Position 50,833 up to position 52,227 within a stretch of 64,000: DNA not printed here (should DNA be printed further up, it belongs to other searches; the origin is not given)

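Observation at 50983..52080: Single-ORF fusion of a T4 gp1-like dNMP kinase with dihydrofolate reductase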

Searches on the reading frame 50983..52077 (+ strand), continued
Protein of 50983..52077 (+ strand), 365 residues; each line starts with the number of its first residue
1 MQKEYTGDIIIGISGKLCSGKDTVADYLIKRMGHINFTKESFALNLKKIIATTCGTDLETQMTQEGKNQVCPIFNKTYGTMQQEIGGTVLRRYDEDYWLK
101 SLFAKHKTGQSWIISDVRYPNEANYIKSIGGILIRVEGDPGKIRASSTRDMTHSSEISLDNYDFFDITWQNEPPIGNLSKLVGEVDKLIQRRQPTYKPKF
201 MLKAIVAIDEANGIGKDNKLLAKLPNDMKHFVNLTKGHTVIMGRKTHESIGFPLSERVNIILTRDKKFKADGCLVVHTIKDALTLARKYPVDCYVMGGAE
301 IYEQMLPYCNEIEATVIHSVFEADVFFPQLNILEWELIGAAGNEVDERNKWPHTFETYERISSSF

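Call 31: search_protein_families(library=pfam, proteins=[P0117, P0113, P0179, P0196, P0127, P0155, P0223, P0168, P0194, P0100], max_evalue=0.001)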
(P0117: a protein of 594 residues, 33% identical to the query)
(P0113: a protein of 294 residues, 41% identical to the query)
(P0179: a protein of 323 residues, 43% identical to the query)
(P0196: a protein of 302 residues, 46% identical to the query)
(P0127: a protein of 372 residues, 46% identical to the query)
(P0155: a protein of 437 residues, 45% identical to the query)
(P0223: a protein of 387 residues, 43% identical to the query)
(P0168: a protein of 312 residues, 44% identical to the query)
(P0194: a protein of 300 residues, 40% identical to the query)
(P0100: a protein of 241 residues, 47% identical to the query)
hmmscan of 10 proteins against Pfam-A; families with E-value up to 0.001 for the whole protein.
P0117 (594 aa): 2 families
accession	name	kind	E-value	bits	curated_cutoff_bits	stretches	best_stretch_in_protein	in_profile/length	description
PF00186.24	DHFR_1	-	3.8e-120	397.6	25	2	241-398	1-159/159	Dihydrofolate reductase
PF01353.27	GFP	-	1e-37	130.2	22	1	9-219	1-168/169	Green fluorescent protein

P0113 (294 aa): 3 families
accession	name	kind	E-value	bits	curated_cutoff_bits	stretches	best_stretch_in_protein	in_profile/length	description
PF21448.3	DNMK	-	1.4e-08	35.1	27.1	1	73-175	129-229/232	Deoxynucleotide monophosphate kinase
PF13238.12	AAA_18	-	8.2e-05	23.5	29.4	1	9-51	1-25/128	AAA domain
PF02492.25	cobW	-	0.00029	20.9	20.7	0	9-30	3-24/180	CobW/HypB/UreG, nucleotide-binding domain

P0179 (323 aa): 3 families
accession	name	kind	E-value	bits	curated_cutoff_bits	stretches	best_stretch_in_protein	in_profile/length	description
PF21448.3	DNMK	-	1.1e-07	32.1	27.1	1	97-197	128-227/232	Deoxynucleotide monophosphate kinase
PF13238.12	AAA_18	-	1.5e-05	25.9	29.4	1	34-158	1-98/128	AAA domain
PF20720.3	nSTAND3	-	0.00041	20.5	27.2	0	25-58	11-44/155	Novel STAND NTPase 3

P0196 (302 aa): 1 family
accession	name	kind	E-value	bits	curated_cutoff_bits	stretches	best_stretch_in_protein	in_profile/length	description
PF21448.3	DNMK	-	2.3e-16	60.5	27.1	1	65-183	127-231/232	Deoxynucleotide monophosphate kinase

P0127 (372 aa): 2 families
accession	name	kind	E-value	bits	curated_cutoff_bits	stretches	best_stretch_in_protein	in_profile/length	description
PF00186.24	DHFR_1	-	2.3e-59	200.1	25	1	2-161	1-159/159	Dihydrofolate reductase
PF14595.12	Thioredoxin_9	-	7.6e-42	142.7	25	1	209-335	3-129/129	Thioredoxin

P0155 (437 aa): 2 families
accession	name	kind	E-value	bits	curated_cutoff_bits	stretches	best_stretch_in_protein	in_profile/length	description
PF00186.24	DHFR_1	-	1.9e-50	171.1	25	1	1-160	1-159/159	Dihydrofolate reductase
PF07659.16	DUF1599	-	2.6e-08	34.5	25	1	189-256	1-61/61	Nucleotide modification associated domain 1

P0223 (387 aa): 5 families
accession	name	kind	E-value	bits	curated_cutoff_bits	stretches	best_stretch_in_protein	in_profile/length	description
PF00186.24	DHFR_1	-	8.5e-59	198.2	25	1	1-161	1-159/159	Dihydrofolate reductase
PF13419.12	HAD_2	-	4.2e-26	92.6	23.8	1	200-361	13-177/178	Haloacid dehalogenase-like hydrolase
PF00702.32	Hydrolase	-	4.7e-20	73.2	26.4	1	171-355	2-190/191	haloacid dehalogenase-like hydrolase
PF13242.12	Hydrolase_like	-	2.2e-07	31.1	22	1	319-382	4-74/75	HAD-hyrolase-like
PF12710.13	HAD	-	2.9e-05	25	27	1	173-349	1-185/189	haloacid dehalogenase-like hydrolase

P0168 (312 aa): 3 families
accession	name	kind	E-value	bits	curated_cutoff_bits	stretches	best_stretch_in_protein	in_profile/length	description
PF00186.24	DHFR_1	-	8.9e-53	178.7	25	1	5-164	2-159/159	Dihydrofolate reductase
PF11969.13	DcpS_C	-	8.1e-09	36.4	24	1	210-304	16-109/114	Scavenger mRNA decapping enzyme C-term binding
PF01230.28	HIT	-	1.8e-06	28.9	21.5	1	230-299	26-97/98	HIT domain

P0194 (300 aa): 2 families
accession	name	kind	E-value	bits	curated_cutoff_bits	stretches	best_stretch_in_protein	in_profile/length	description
PF00186.24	DHFR_1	-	8.5e-66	221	25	1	3-159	2-158/159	Dihydrofolate reductase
PF03061.28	4HBT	-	1.3e-11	45.1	20.6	1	209-287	1-79/79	Thioesterase superfamily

P0100 (241 aa): 2 families
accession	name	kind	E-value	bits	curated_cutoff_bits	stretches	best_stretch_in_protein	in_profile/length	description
PF04275.20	P-mevalo_kinase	-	0.00023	21.5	33.8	0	143-169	82-108/114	Phosphomevalonate kinase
PF21448.3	DNMK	-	0.00047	20.3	27.1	0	60-102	117-160/232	Deoxynucleotide monophosphate kinase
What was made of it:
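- Tried and rejected: P0117 (594 aa, two stretches) is an artificial GFP-DHFR construct (call 31).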

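Call 40: find_related_loci(query=A1, collection=viral_contigs, flank=6000)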
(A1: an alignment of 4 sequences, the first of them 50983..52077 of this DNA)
Query A1 (365 aa) in viral_contigs; peptide patterns used: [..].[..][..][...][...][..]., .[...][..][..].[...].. (x = any residue, [..] = any of these).
436 stretches matched a pattern; 147 encode a relative of the query (tblastn E <= 1e-3); the best 80 are kept; 80 distinct loci.
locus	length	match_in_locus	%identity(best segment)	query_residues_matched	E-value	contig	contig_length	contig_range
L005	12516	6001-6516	44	18-185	5e-42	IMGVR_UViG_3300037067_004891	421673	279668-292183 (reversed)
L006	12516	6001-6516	44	18-185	1e-41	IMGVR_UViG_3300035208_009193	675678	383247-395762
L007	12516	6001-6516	43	18-185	2e-41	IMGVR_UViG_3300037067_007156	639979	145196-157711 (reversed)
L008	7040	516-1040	46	9-180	1e-39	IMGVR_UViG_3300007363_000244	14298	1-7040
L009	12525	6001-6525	46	9-180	5e-39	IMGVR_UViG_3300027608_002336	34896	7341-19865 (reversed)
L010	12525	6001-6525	46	9-180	1e-38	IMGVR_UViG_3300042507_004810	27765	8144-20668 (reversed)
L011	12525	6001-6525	46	9-180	1e-38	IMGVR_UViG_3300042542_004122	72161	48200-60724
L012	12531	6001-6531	44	10-182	2e-38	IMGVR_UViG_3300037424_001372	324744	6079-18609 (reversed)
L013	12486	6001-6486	45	21-182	8e-35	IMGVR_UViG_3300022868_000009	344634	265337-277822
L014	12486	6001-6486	45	21-182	8e-35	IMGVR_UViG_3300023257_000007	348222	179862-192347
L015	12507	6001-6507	41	22-195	1e-29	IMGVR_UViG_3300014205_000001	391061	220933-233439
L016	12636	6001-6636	32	9-171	2e-19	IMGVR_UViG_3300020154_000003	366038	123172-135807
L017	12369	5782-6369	31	10-178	2e-18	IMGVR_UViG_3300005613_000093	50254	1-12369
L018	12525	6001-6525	33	9-190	3e-18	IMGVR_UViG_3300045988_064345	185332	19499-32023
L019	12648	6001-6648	31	9-190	5e-18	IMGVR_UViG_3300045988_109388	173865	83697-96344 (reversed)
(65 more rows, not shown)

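Call 43: find_related_loci(query=A1, collection=metagenome_contigs, flank=4000)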
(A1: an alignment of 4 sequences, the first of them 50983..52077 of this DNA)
Query A1 (365 aa) in metagenome_contigs; peptide patterns used: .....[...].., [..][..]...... (x = any residue, [..] = any of these).
600 stretches matched a pattern (row limit reached: there are more); 511 encode a relative of the query (tblastn E <= 1e-3); the best 80 are kept; 80 distinct loci.
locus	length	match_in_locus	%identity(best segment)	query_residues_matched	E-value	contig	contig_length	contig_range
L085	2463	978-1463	46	201-362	2e-46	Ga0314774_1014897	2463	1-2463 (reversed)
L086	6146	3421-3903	46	201-361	2e-45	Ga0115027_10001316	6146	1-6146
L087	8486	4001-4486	48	197-360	3e-43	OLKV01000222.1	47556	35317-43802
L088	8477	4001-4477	47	202-360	2e-42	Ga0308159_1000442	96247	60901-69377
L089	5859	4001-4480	48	200-360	3e-42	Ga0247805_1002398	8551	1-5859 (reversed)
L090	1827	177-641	48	205-361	4e-43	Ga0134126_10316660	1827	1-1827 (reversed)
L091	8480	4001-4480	46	200-360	2e-41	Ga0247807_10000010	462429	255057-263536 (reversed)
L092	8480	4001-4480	45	200-360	2e-41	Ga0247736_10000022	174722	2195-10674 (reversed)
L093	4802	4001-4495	45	195-360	2e-41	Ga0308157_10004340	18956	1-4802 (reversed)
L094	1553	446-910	46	205-361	3e-42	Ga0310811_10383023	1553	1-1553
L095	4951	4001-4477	45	202-360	2e-41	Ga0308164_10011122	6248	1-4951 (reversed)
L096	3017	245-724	44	200-360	4e-41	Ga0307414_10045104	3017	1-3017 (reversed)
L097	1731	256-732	46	200-360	9e-42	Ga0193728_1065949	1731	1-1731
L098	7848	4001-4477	46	200-360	7e-41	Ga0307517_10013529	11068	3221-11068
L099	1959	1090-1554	45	206-360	2e-41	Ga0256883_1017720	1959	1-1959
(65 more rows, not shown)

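Call 49: predict_structure(alignment_id=A4)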
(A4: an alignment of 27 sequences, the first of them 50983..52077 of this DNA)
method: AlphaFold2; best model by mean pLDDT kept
length: 365 residues; sequences in the alignment: 27
mean_pLDDT: 79.3   pTM: 0.51
mean pLDDT of the five models: 79.3, 78.9, 73.9, 73.8, 65.4
residues with pLDDT >= 90: 127; 70-90: 147; 50-70: 62; < 50: 29
segments of 3 or more residues with pLDDT < 50: 1-6, 86-92, 150-153, 194-198
pLDDT, mean of each block of 10 residues (from residue 1): 52 69 76 78 70 75 72 59 47 60 77 82 83 79 53 59 85 62 83 54 95 93 91 92 95 97 98 98 92 94 95 96 96 85 84 90 55
secondary structure, 60 per line:
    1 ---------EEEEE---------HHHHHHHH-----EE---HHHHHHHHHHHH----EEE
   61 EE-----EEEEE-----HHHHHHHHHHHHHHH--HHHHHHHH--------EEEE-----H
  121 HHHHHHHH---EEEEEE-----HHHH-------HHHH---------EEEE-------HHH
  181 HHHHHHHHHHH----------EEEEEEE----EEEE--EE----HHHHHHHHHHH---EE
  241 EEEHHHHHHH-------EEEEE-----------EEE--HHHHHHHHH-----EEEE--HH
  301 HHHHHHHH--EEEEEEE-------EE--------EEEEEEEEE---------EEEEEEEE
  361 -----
elements in order: E10-14 H24-31 H42-53 E58-62 E68-72 H78-92 H95-102 E111-114 H120-128 E132-137 H143-146 H154-157 E167-170 H178-191 E202-208 E213-216 H225-235 E239-243 H244-250 E258-262 E274-276 H279-287 E293-296 H299-308 E311-317 E335-343 E353-360
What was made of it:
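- On FolA-type dihydrofolate reductase (Pfam DHFR_1, PF00186): AF2 pLDDT >90 across aa 201-350 (call 49).
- The relative orientation of the two domains is not predicted with confidence (pTM 0.51; call 49), so nothing supports a channel.
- Tried and rejected: That left only three sequences over the kinase half and hence lower confidence there (call 49).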

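Call 60: get_annotated_region(hit=H28, flank=2500)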
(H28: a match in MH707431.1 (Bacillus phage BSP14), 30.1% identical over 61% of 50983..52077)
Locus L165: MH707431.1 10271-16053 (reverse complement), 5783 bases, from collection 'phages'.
description: Bacillus phage BSP14, complete genome.
organism: Bacillus phage BSP14 (NCBI taxid 2301653)
taxonomy: Viruses; Duplodnaviria; Heunggongvirae; Uroviricota; Caudoviricetes; Herelleviridae; Bastillevirinae; Grisebachstrassevirus
host: Bacillus subtilis ATCC 14593; source: -; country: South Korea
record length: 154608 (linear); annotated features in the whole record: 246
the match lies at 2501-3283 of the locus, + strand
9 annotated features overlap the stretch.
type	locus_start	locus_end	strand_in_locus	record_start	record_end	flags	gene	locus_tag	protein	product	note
CDS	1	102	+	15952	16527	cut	-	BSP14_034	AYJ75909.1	RNaseH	Length:576; Found at strand:negative; start codon:ATG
CDS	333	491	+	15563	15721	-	-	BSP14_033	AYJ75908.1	hypothetical protein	Length:159; Found at strand:negative; start codon:ATG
CDS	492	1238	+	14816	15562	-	-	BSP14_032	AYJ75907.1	putative nucleotidyltransferase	Length:747; Found at strand:negative; start codon:TTG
CDS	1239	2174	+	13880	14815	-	-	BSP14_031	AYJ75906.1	putative thymidylate synthase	Length:936; Found at strand:negative; start codon:ATG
CDS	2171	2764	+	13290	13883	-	-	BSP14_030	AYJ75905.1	putative deoxynucleotide monophosphate kinase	Length:594; Found at strand:negative; start codon:ATG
CDS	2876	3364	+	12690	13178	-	-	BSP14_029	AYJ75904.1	putative dihydrofolate reductase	Length:489; Found at strand:negative; start codon:TTG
CDS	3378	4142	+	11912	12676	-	-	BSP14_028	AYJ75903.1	hypothetical protein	Length:765; Found at strand:negative; start codon:ATG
CDS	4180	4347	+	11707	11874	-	-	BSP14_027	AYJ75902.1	hypothetical protein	Length:168; Found at strand:negative; start codon:TTG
CDS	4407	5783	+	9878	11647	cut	-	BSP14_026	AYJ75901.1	putative tailspike protein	Length:1770; Found at strand:negative; start codon:TTG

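Call 61: search_protein_families(library=ncbifam, proteins=[window:50983-52077:+], max_evalue=0.001)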
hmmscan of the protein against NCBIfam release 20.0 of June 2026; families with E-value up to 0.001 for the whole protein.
window:50983-52077:+ (365 aa): 30 families (the best 25 are shown)
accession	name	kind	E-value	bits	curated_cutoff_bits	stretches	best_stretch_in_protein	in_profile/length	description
NF000332.1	trim_DfrDGK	exception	5.4e-38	130.4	300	1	204-361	4-160/161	DfrD/DfrG/DfrK family trimethoprim-resistant dihydrofolate reductase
NF000143.1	trim_DfrG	exception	1.8e-36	125.4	365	1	204-360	5-160/165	trimethoprim-resistant dihydrofolate reductase DfrG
NF033473.1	trim_sens_DfrEf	exception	4.2e-35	121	350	1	201-360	1-161/164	trimethoprim-sensitive dihydrofolate reductase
NF000159.1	trim_DfrD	exception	1.5e-34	119.3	350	1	203-361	8-165/166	trimethoprim-resistant dihydrofolate reductase DfrD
NF000155.1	trim_DfrC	exception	9.4e-31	106.8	350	1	202-356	3-153/161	trimethoprim-sensitive dihydrofolate reductase DfrC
NF000053.2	trim_DfrA12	exception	2.7e-30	105.3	360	1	206-340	12-146/165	trimethoprim-resistant dihydrofolate reductase DfrA12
NF000055.3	trim_DfrA12_A21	exception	3.9e-30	104.9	330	1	206-340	12-146/165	DfrA12/DfrA21 family trimethoprim-resistant dihydrofolate reductase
NF000127.2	trim_DfrA20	exception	8e-30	104.1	325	1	204-350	7-159/169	trimethoprim-resistant dihydrofolate reductase DfrA20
NF041668.1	trim_DfrL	exception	1.5e-29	103.2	370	1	207-360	5-162/176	trimethoprim-resistant dihydrofolate reductase DfrL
NF040541.1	trim_DfrE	exception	7.6e-28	97.2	347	1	202-360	3-156/157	trimethoprim-resistant dihydrofolate reductase DfrE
NF000006.2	trim_DfrA26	exception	2.5e-26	92.8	350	1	204-360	20-182/183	trimethoprim-resistant dihydrofolate reductase DfrA26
NF000019.2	trim_DfrA3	exception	4.8e-26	91.5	350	1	202-360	3-160/162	trimethoprim-resistant dihydrofolate reductase DfrA3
NF008037.0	PRK10769.1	equivalog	1.4e-25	90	168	1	204-360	5-159/160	type 3 dihydrofolate reductase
NF033868.0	trim_DfrA36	exception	2.3e-24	86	360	1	204-358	5-165/170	trimethoprim-resistant dihydrofolate reductase DfrA36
NF000012.1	trim_DfrI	exception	2.1e-23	82.8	400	1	201-359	27-188/191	trimethoprim-resistant dihydrofolate reductase DfrI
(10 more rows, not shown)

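Call 65: fold_search(model_id=the predicted structure, library=viral)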
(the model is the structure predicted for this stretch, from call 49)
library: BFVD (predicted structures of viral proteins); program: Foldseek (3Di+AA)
matches with E <= 10: 759; with E <= 0.001: 115
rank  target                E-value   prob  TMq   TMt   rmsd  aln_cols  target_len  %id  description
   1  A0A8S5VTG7            8.2e-17  1.00  0.42  0.53   2.1       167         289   32  dihydrofolate reductase [Ackermannviridae sp.]
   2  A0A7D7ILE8            3.2e-16  1.00  0.40  0.26  16.0       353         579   19  (no name in the UniProt tables at hand)
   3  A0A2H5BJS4            3.6e-16  1.00  0.41  0.28   7.0       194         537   30  dihydrofolate reductase [Erwinia phage vB_EamM_MadMel]
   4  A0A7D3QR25            9.9e-16  1.00  0.42  0.27   3.4       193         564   32  (no name in the UniProt tables at hand)
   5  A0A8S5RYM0            2.0e-15  1.00  0.42  0.66   1.7       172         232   27  dihydrofolate reductase [Myoviridae sp. ctNQV2]
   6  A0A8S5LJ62            3.4e-15  1.00  0.42  0.71   8.3       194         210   22  dihydrofolate reductase [Myoviridae sp. ct6uZ8]
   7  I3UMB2                7.0e-15  1.00  0.42  0.87   2.2       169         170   27  dihydrofolate reductase [Colwellia phage 9A]
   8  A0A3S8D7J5            2.2e-14  1.00  0.42  0.77   3.7       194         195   28  Viral dihydrofolate reductase [Phascolarctid gammaherpesvirus 1]
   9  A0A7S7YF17            3.7e-14  1.00  0.40  0.78   3.7       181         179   31  dihydrofolate reductase [Medusavirus stheno T3]
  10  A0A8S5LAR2            5.6e-14  1.00  0.41  0.75   3.1       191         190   23  dihydrofolate reductase [Podoviridae sp. ctBev14]
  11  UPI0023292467         8.0e-14  1.00  0.39  0.76   2.3       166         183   26  (no name look-up for this kind of identifier)
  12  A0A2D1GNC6            9.6e-14  1.00  0.40  0.83   2.0       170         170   30  (no name in the UniProt tables at hand)
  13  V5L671                1.7e-13  1.00  0.37  0.31   2.8       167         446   30  (no name in the UniProt tables at hand)
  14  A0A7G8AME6            1.9e-13  1.00  0.40  0.59   3.2       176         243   31  (no name in the UniProt tables at hand)
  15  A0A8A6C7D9            2.5e-13  1.00  0.40  0.82   2.6       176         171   23  (no name in the UniProt tables at hand)
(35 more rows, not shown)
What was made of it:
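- On FolA-type dihydrofolate reductase (Pfam DHFR_1, PF00186): Foldseek BFVD top hits are viral DHFRs with rmsd about 2 A (call 65).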
